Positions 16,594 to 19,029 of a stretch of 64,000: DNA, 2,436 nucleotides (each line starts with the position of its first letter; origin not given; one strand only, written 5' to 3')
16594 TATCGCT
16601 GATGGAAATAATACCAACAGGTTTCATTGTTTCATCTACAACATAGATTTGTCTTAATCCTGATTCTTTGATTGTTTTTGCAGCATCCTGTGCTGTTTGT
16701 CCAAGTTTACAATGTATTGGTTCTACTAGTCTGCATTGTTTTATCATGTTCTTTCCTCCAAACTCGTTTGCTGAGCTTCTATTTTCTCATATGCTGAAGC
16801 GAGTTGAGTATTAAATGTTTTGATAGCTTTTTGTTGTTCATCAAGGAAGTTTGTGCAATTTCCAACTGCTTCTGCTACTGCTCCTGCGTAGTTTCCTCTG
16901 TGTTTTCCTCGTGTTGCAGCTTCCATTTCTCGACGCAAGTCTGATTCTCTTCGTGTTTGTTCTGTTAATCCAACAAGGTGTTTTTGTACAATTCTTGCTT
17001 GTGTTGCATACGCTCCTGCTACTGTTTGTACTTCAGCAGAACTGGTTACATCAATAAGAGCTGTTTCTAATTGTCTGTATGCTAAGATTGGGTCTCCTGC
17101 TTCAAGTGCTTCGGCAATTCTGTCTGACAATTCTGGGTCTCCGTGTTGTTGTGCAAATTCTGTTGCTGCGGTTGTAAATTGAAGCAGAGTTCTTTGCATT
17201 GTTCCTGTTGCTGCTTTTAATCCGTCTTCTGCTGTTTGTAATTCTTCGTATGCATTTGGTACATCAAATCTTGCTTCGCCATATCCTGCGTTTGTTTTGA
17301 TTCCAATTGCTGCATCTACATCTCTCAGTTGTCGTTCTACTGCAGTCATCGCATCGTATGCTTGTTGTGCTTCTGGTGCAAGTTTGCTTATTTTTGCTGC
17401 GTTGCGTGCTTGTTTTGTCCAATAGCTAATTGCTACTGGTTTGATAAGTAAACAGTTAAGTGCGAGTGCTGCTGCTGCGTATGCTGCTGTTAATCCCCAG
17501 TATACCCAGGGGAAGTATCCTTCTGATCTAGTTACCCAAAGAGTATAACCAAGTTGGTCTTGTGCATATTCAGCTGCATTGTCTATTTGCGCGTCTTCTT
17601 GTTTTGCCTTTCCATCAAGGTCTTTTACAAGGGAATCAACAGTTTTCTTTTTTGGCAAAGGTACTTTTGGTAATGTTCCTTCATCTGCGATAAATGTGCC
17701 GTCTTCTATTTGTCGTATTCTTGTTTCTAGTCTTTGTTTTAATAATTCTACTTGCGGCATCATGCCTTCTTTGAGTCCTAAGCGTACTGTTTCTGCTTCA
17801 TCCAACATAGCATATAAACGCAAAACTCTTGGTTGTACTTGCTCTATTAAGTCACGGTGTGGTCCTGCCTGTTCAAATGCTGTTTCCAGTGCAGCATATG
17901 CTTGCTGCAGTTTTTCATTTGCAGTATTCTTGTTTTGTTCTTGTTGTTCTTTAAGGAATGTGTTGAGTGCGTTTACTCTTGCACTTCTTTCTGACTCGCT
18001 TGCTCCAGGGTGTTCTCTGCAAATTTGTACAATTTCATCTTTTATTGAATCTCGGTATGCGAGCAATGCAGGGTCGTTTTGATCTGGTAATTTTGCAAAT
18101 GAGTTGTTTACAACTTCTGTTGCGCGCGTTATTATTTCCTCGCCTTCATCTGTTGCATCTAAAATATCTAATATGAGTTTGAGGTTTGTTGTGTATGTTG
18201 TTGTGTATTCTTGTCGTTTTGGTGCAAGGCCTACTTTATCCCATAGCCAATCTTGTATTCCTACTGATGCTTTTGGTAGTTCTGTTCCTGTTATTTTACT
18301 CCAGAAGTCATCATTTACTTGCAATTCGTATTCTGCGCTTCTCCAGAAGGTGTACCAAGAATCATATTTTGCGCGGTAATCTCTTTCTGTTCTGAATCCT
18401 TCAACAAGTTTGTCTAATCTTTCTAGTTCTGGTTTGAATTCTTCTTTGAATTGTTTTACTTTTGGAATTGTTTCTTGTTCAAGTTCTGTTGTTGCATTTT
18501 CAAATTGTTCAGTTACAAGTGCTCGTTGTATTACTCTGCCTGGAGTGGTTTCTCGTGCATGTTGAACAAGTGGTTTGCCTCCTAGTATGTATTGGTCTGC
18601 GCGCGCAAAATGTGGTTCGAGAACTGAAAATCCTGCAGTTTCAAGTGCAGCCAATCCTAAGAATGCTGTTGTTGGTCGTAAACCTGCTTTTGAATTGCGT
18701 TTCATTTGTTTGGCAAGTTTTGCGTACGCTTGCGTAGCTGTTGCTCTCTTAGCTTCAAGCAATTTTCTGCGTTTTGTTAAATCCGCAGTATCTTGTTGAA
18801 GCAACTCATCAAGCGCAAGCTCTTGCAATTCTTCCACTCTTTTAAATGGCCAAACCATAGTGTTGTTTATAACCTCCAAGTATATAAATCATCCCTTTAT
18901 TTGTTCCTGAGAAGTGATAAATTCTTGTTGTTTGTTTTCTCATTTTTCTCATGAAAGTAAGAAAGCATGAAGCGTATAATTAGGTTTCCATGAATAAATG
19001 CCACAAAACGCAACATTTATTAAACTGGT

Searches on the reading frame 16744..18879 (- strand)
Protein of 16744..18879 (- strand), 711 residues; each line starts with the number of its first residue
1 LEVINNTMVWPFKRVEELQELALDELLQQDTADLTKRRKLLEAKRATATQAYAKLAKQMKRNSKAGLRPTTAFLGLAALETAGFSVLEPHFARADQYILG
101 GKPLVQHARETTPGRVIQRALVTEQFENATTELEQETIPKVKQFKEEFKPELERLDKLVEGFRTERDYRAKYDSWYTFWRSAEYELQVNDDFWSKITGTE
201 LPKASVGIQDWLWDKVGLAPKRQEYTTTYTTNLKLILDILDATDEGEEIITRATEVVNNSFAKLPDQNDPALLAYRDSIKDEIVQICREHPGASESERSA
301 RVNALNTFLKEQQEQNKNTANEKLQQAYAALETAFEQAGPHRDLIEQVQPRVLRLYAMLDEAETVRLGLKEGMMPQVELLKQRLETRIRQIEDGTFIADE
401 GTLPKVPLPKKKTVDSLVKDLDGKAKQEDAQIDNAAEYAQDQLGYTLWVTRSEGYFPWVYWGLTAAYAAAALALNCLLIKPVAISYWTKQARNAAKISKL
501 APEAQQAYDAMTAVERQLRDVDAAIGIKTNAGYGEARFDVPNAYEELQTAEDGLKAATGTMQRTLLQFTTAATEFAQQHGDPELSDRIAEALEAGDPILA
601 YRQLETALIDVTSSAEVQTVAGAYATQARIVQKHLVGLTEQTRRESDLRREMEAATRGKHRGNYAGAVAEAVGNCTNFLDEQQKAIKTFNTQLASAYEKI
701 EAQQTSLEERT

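Call 5: search_protein_families(library=pfam, proteins=[window:16744-18879:-], max_evalue=0.1)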
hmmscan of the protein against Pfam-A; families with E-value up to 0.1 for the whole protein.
window:16744-18879:- (711 aa): 2 families
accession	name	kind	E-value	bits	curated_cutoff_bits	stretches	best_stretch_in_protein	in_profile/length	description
PF10165.14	Ric8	-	0.022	14.3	25.7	1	282-387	184-306/447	Guanine nucleotide exchange factor synembryn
PF09452.15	Mvb12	-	0.028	15.3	25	0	130-177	21-68/90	ESCRT-I subunit Mvb12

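Call 7: search_protein_families(library=padloc, proteins=[window:16744-18879:-], max_evalue=0.1)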
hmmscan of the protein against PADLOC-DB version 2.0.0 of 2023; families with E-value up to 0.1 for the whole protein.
window:16744-18879:- (711 aa): 1 family
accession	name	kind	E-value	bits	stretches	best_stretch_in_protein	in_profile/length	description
PDLC04997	PDC-S32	-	0.0062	14.3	1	577-635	115-173/285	-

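Call 8: search_protein_families(library=phrogs, proteins=[window:16744-18879:-], max_evalue=0.1)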
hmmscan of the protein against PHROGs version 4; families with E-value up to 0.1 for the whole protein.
window:16744-18879:- (711 aa): 0 families

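Call 9: search_protein_families(library=ncbifam, proteins=[window:16744-18879:-], max_evalue=0.1)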
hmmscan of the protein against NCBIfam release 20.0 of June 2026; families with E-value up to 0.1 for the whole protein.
window:16744-18879:- (711 aa): 0 families

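Call 10: find_homologous_proteins(query=window:16744-18879:-, max_evalue=0.001)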
Query window:16744-18879:-: 8000 candidates shared short words with the query, none scored E <= 0.001.

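Call 19: search_protein_representatives(protein=window:16744-18879:-)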
Query: 711 residues. Proteins with E-value up to 0.001 (for the whole library): 1; up to 1e-10: 1; up to 1e-30: 1. The best 1 are listed.
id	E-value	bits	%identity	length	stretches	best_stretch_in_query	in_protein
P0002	2.5e-38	148.6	27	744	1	22-610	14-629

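Call 21: find_encoding_contigs(protein=P0002, flank=10000, max_places=6)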
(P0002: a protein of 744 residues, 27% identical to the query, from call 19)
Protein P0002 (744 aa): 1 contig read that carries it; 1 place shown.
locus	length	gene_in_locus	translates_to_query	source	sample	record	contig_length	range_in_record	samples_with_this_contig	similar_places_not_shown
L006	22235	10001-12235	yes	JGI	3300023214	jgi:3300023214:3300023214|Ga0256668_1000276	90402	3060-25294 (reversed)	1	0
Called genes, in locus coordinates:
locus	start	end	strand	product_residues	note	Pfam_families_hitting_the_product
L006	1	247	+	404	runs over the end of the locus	PF02687:FtsX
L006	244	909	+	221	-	PF00005:ABC_tran, PF02463:SMC_N (faint), PF13304:AAA_21 (faint)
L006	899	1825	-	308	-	PF00089:Trypsin, PF13365:Trypsin_2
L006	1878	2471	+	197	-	-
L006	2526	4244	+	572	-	PF08439:Peptidase_M3_N (weak), PF01432:Peptidase_M3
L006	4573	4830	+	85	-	-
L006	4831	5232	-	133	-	PF11969:DcpS_C, PF01230:HIT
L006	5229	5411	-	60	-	-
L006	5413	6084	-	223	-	PF00702:Hydrolase, PF12710:HAD, PF13419:HAD_2, PF13242:Hydrolase_like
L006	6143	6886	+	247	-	-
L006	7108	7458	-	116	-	-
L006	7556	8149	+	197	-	PF00730:HhH-GPD, PF14520:HHH_5 (faint), PF00633:HHH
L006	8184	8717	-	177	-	PF01725:Ham1p_like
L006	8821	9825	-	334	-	PF13412:HTH_24 (weak), PF12802:MarR_2 (faint), PF12840:HTH_20, PF13404:HTH_AsnC-type, PF13412:HTH_24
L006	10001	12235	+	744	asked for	-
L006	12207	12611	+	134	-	PF00571:CBS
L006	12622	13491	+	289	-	-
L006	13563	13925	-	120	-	-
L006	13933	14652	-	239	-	PF01738:DLH (weak), PF12146:Hydrolase_4, PF00561:Abhydrolase_1, PF12697:Abhydrolase_6, PF00326:Peptidase_S9 (faint)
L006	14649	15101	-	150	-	PF13473:Cupredoxin_1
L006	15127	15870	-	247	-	PF01790:LGT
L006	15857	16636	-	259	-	-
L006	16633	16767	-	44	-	-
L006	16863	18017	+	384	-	PF00155:Aminotran_1_2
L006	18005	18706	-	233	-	-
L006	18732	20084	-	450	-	PF02629:CoA_binding, PF13380:CoA_binding_2, PF13607:Succ_CoA_lig, PF19045:Ligase_CoA_2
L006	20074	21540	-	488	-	-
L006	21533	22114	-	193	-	PF01553:Acyltransferase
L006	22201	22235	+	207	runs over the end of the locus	-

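Call 46: predict_structure(alignment_id=A5)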
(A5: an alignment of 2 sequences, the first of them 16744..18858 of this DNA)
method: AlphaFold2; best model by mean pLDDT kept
length: 704 residues; sequences in the alignment: 2
mean_pLDDT: 50.2   pTM: 0.29
mean pLDDT of the five models: 50.2, 49.3, 46.1, 44.1, 41.5
residues with pLDDT >= 90: 0; 70-90: 189; 50-70: 116; < 50: 399
segments of 3 or more residues with pLDDT < 50: 1-17, 56-239, 312-318, 320-484, 522-534, 652-657
pLDDT, mean of each block of 10 residues (from residue 1): 27 41 66 77 72 50 26 23 23 23 24 31 38 43 41 34 34 36 36 36 39 35 38 44 59 59 70 76 60 63 62 48 40 32 35 35 33 37 32 29 35 35 38 30 28 25 25 33 47 60 69 59 38 57 76 80 83 75 74 82 75 84 80 73 67 48 75 84 85 81 64
secondary structure, 60 per line:
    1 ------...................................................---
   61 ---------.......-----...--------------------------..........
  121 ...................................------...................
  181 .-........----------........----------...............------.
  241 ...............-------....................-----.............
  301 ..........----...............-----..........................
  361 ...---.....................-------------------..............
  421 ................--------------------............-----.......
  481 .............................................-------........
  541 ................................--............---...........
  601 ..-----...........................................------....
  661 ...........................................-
elements in order (helices of 4 or more, strands of 3 or more residues): H7-57 H70-76 H111-155 H162-181 H183-190 H201-208 H219-233 H240-255 H263-282 H288-310 H315-329 H335-363 H367-387 H407-436 H457-468 H474-525 H533-572 H575-586 H590-602 H608-650 H657-703

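Call 48: search_solved_structures(query=A5, max_evalue=1)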
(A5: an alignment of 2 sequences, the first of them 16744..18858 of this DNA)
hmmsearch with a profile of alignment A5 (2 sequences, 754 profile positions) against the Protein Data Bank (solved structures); distinct sequences matched with E-value up to 1: 0.

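Call 50: fold_search(model_id=the predicted structure, library=pdb)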
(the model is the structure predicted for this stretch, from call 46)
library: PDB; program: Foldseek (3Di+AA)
matches with E <= 10: 121; with E <= 0.001: 0
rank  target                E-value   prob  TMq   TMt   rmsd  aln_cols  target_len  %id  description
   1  8c5v_I                3.0e-01  0.10  0.08  0.10  86.5       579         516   13  Chemotaxis core signalling unit from E protein lysed E. coli cells (released 2023-09-13)
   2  7yqc_A                5.2e-01  0.80  0.13  0.36  19.5       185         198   12  EM structure of human PA28gamma (released 2022-09-21)
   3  9qe0_A                9.2e-01  0.04  0.08  0.04  80.8       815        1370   12  Neobacillus vireti Wadjet-II JetABC dimer (released 2025-06-25)
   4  7dr6_D                1.1e+00  0.51  0.13  0.35  24.7       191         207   14  PA28alpha-beta in complex with immunoproteasome (released 2021-01-20)
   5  5w93_A                1.4e+00  0.47  0.08  0.38  20.8       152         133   14  p130Cas complex with paxillin LD1 (released 2017-09-06)
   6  7dr6_B                1.5e+00  0.51  0.13  0.35  24.9       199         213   16  PA28alpha-beta in complex with immunoproteasome (released 2021-01-20)
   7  7drw_L                2.0e+00  0.38  0.13  0.34  25.8       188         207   16  Bovine 20S immunoproteasome in complex with two human PA28alpha-beta activators (released 2021-01-20)
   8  5l22_B                2.1e+00  0.06  0.08  0.10  26.2       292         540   12  PrtD T1SS ABC transporter (released 2017-03-08)
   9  7ogt_A                2.1e+00  0.05  0.11  0.12  54.0       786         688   10  Folded elbow of cohesin (released 2021-07-28)
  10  7ek3                  2.3e+00  0.20  0.12  0.20  12.6       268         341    9  Cryo-EM structure of VCCN1 Y332A mutant in lipid nanodisc (released 2022-04-06)
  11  5uwi_C                2.3e+00  0.03  0.08  0.06  32.7       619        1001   12  Crystal Structure of HDAC5 NES Peptide in complex with CRM1-Ran-RanBP1 (released 2017-03-22)
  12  5msj_Y                2.4e+00  0.16  0.11  0.27  21.6       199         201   16  Mouse PA28alpha (released 2017-09-13)
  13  7p3r_B                2.5e+00  0.13  0.10  0.17  31.9       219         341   10  Helical structure of the toxin MakA from Vibrio cholera (released 2022-02-23)
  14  8cxb_f                2.6e+00  0.38  0.13  0.36  20.0       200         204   14  Human PA28-20S (PA28-4a3b) (released 2022-11-02)
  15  7drw_M                2.7e+00  0.33  0.13  0.37  24.6       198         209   13  Bovine 20S immunoproteasome in complex with two human PA28alpha-beta activators (released 2021-01-20)
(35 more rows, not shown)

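Call 52: find_related_loci(query=A5, collection=viral_contigs, flank=8000)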
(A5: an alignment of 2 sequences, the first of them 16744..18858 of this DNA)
Query A5 (704 aa) in viral_contigs; peptide patterns used: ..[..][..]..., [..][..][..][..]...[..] (x = any residue, [..] = any of these).
240 stretches matched a pattern, but none encodes a relative of the query by tblastn (E <= 1e-3).

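Call 54: search_dna_similar(query=window:16744-18858:-, collection=phages, mode=protein, max_evalue=0.001)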
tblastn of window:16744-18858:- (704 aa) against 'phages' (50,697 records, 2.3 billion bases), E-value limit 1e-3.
No match.

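Call 55: search_dna_similar(query=window:16744-18858:-, collection=plasmids, mode=protein, max_evalue=0.001)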
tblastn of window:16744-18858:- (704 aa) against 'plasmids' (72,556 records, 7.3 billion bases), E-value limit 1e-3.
No match.

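Call 67: search_protein_families(library=pfam, proteins=[P0002, L006:12622-13491:+, L006:13563-13925:-, L006:8821-9825:-], max_evalue=0.5)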
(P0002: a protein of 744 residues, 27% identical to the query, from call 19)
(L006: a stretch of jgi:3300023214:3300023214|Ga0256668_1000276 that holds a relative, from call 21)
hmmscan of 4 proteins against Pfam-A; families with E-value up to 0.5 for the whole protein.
P0002 (744 aa): 3 families
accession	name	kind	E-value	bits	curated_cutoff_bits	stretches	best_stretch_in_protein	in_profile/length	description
PF07477.17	Glyco_hydro_67C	-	0.034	14.1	27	1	626-673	12-60/223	Glycosyl hydrolase family 67 C-terminus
PF11864.13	DUF3384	-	0.067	12.4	28.1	1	289-451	247-393/473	Domain of unknown function (DUF3384)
PF05256.17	UPF0223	-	0.14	13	25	0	145-171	35-61/86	Uncharacterised protein family (UPF0223)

L006:12622-13491:+ (289 aa): 1 family
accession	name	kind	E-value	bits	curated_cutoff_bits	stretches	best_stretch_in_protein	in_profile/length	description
PF23275.1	TPR_23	-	0.2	11.9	27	1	31-85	145-199/234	ESX-1 secretion-associated protein EspA-like, TPR repeats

L006:13563-13925:- (120 aa): 11 families
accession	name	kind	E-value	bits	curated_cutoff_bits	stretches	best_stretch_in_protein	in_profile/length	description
PF00462.30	Glutaredoxin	-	7.9e-23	80.9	22.9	1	47-106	1-60/60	Glutaredoxin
PF13417.12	GST_N_3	-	1.9e-07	31.7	22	1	50-106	2-57/75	Glutathione S-transferase, N-terminal domain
PF05768.20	Glrx-like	-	1.2e-05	26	26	1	46-115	1-73/77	Glutaredoxin-like domain (DUF836)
PF13192.12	Thioredoxin_3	-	0.00012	22.5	24.8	1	47-107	3-61/76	Thioredoxin domain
PF13098.12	Thioredoxin_2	-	0.00032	21.5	27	1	41-81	3-39/104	Thioredoxin-like domain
PF13409.12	GST_N_2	-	0.0017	19.4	25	1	54-108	1-59/70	Glutathione S-transferase, N-terminal domain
PF08534.16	Redoxin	-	0.0042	17.3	26.6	1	18-92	3-85/148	Redoxin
PF04908.21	SH3BGR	-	0.018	15.6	21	1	63-92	25-54/99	SH3-binding, glutamic acid-rich protein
PF02798.26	GST_N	-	0.019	15.7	20.9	1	47-106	3-64/76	Glutathione S-transferase, N-terminal domain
PF14456.11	alpha-hel2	-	0.023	14.4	25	1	6-85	72-151/309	Alpha-helical domain 2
PF13462.12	Thioredoxin_4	-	0.25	11.9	23.2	1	41-66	11-36/165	Thioredoxin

L006:8821-9825:- (334 aa): 35 families (the best 25 are shown)
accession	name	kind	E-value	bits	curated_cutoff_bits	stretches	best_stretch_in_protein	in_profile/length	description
PF13412.12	HTH_24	-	1.6e-16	60.1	21.9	2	180-226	2-48/48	Winged helix-turn-helix DNA-binding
PF13404.12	HTH_AsnC-type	-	2.7e-14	53.1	27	2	180-220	2-42/42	AsnC-type helix-turn-helix domain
PF12840.13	HTH_20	-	5.5e-12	45.9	27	2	185-226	8-49/51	Helix-turn-helix domain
PF12802.13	MarR_2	-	6.5e-07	29.9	27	2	37-64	24-51/61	MarR family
PF01037.27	AsnC_trans_reg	-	2.1e-05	24.8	25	1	252-299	6-54/73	Lrp/AsnC ligand binding domain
PF25213.1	HVO_A0261_N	-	3.4e-05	24.1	35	1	184-238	14-67/86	HVO_A0261 N-terminal domain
PF09339.16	HTH_IclR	-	9.6e-05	22.5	22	1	185-224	7-47/52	IclR helix-turn-helix domain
PF01047.28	MarR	-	0.00011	22.4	24.6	1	185-226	7-48/59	MarR family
PF08279.18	HTH_11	-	0.00012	22.3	25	1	187-224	6-44/55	HTH domain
PF13556.12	HTH_30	-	0.00019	21.6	27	1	200-221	17-38/59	PucR C-terminal helix-turn-helix domain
PF22451.2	NirdL-like_HTH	-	0.00041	20.3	27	0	32-63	15-46/47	Siroheme decarboxylase NirDL-like HTH domain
PF04967.18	HTH_10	-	0.00073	19.7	23.1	1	195-220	23-48/53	HTH DNA binding domain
PF25212.1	HVO_A0114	-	0.00075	19.7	27.6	1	183-226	24-67/84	HVO_A0114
PF13384.12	HTH_23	-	0.0016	18.6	24.6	1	18-51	3-35/50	Homeodomain-like domain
PF08220.18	HTH_DeoR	-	0.0025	18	21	1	184-226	3-46/57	DeoR-like helix-turn-helix domain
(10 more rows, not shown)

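Call 85: search_protein_families(library=padloc, proteins=[P0002, L006:12622-13491:+, L006:12207-12611:+], max_evalue=0.5)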
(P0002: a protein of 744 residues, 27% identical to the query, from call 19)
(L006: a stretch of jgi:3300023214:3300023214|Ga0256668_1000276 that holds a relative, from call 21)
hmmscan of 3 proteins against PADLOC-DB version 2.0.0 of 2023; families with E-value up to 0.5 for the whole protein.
P0002 (744 aa): 1 family
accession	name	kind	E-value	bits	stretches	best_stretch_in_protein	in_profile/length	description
PDLC03859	LmuB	-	2.9e-09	34.7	2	15-544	180-467/611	-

L006:12622-13491:+ (289 aa): 0 families

L006:12207-12611:+ (134 aa): 0 families

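Call 86: search_protein_families(library=ncbifam, proteins=[P0002, L006:12622-13491:+], max_evalue=0.1)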
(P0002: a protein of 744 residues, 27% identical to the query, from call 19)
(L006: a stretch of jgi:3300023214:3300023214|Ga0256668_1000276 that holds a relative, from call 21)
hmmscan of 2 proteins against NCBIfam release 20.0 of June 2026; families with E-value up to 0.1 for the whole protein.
P0002 (744 aa): 1 family
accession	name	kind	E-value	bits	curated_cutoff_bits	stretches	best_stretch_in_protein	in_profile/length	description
NF033533.1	lone7_assoc_B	subfamily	0.048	14.4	35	0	317-419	13-114/136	type VII secretion system-associated protein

L006:12622-13491:+ (289 aa): 1 family
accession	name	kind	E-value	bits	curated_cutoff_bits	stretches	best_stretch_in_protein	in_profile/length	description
NF007262.0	PRK09716.1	equivalog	0.069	12.1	765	1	23-84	263-320/395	YhaC family protein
